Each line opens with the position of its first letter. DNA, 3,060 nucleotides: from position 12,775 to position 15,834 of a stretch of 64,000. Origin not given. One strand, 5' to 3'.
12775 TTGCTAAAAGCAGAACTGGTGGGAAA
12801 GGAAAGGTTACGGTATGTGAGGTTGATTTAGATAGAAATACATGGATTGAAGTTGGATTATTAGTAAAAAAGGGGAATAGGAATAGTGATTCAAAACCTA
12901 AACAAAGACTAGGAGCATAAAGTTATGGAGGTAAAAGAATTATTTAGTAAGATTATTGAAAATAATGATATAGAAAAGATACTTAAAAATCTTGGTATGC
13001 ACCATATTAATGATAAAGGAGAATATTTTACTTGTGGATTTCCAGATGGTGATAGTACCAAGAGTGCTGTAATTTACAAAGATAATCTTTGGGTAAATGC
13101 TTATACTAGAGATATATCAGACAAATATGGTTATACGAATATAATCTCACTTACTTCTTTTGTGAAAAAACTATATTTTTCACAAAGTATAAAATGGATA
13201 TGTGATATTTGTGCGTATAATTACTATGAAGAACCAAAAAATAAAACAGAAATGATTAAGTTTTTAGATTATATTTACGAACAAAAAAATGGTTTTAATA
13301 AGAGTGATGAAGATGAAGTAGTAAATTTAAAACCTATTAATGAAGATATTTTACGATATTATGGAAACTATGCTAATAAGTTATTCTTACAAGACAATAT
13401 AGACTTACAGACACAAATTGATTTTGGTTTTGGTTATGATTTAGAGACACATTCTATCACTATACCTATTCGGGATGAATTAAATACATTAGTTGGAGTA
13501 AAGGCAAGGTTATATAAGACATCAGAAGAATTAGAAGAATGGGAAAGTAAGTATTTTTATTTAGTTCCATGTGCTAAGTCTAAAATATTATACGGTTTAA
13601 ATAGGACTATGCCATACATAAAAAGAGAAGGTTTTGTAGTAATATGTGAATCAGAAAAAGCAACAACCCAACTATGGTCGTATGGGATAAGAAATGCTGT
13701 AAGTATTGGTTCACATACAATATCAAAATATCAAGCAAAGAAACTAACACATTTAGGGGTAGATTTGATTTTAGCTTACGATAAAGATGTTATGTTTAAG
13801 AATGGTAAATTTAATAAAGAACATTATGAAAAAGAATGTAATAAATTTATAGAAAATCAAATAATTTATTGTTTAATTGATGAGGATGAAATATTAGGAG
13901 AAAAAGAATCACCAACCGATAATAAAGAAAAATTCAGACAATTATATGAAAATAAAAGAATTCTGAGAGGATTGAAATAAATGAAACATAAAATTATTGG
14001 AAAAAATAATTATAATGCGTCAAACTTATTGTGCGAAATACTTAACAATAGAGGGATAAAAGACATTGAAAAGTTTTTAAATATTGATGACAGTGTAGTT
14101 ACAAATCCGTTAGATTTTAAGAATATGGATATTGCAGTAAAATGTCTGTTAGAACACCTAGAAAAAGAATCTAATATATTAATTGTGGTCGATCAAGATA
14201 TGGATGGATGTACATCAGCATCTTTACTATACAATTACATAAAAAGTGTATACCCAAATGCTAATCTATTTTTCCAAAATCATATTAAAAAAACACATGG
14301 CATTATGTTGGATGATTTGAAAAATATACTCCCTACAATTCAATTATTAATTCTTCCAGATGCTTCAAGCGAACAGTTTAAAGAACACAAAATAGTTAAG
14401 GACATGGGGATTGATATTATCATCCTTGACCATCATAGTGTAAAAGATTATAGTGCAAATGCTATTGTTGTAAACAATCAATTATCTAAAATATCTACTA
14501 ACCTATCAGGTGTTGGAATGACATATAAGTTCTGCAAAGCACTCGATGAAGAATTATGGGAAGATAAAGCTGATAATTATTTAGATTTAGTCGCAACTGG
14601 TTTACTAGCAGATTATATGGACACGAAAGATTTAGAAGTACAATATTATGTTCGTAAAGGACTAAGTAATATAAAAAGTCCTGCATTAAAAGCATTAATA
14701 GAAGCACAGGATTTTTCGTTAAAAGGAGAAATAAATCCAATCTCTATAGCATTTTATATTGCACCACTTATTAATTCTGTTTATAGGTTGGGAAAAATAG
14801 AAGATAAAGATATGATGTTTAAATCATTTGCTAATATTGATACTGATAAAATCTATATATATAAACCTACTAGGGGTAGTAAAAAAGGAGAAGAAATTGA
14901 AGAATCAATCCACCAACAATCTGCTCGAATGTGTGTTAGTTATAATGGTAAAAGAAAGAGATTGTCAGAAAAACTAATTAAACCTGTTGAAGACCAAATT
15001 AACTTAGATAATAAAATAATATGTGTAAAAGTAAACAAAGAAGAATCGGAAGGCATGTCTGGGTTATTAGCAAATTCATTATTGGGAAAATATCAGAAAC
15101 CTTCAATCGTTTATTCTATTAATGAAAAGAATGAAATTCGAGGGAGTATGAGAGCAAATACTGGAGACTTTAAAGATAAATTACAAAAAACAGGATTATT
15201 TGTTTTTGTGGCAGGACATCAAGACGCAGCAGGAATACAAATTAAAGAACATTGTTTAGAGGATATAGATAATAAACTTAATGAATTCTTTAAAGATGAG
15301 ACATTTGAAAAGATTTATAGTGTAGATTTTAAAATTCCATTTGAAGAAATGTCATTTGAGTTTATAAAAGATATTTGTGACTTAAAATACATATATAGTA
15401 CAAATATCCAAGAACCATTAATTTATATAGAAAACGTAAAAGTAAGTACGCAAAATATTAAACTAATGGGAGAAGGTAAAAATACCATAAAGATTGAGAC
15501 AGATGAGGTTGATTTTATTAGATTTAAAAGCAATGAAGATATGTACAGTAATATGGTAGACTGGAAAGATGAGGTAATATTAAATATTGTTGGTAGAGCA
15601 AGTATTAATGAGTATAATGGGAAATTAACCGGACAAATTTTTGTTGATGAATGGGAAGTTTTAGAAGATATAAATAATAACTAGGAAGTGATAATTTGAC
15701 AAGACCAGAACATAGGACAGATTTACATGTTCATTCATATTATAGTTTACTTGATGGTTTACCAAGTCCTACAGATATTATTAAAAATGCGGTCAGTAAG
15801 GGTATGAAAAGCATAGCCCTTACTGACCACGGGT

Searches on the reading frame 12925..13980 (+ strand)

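Call 11: search_protein_families(library=pfam, proteins=[window:12925-13980:+], max_evalue=0.01)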
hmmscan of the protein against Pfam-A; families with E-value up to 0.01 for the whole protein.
window:12925-13980:+ (351 aa): 0 families

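Call 12: search_protein_families(library=phrogs, proteins=[window:12925-13980:+], max_evalue=0.01)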
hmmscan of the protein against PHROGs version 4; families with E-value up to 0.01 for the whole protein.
window:12925-13980:+ (351 aa): 1 family
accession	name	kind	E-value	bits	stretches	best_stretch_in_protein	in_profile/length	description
phrog_6444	-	DNA, RNA and nucleotide metabolism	4.8e-06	26.7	1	178-288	204-312/577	DNA primase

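Call 45: search_protein_families(library=ncbifam, proteins=[window:12925-13980:+], max_evalue=0.01)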
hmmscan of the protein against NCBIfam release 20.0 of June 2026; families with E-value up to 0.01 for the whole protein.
window:12925-13980:+ (351 aa): 2 families
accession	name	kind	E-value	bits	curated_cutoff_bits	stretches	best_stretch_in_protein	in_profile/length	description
NF006382.0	PRK08624.1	equivalog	1.6e-43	149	440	1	7-345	7-362/373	hypothetical protein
TIGR01391.1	dnaG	equivalog_domain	6.2e-11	41.8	283.6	1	148-289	174-310/414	DNA primase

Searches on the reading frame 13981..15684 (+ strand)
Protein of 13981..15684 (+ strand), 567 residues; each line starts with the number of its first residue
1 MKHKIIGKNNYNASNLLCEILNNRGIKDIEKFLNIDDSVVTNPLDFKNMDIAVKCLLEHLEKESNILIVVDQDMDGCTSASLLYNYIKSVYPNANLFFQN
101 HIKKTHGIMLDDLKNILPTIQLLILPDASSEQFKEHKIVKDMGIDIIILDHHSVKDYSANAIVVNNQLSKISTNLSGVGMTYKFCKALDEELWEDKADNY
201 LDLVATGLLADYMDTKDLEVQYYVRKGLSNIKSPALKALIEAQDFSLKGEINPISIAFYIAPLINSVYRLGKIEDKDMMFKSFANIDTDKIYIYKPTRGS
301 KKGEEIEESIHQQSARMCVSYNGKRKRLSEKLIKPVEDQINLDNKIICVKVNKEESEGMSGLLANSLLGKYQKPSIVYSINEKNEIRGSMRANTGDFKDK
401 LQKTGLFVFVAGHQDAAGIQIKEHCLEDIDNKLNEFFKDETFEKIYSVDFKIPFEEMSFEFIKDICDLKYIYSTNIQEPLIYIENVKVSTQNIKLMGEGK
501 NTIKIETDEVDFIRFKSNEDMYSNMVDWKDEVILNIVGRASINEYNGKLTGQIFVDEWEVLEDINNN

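Call 11: search_protein_families(library=pfam, proteins=[window:13981-15684:+], max_evalue=0.01)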
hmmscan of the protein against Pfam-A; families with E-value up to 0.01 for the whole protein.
window:13981-15684:+ (567 aa): 3 families
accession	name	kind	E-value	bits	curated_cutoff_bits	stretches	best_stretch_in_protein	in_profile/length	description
PF01368.27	DHH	-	1.8e-17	64.2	28.1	1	65-207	1-124/125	DHH family, N-terminal domain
PF17768.7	RecJ_OB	-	1.3e-09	38.5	27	1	448-555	1-105/107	RecJ OB domain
PF02272.25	DHHA1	-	2.5e-08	34.8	25.9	1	344-438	2-101/102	DHHA1 domain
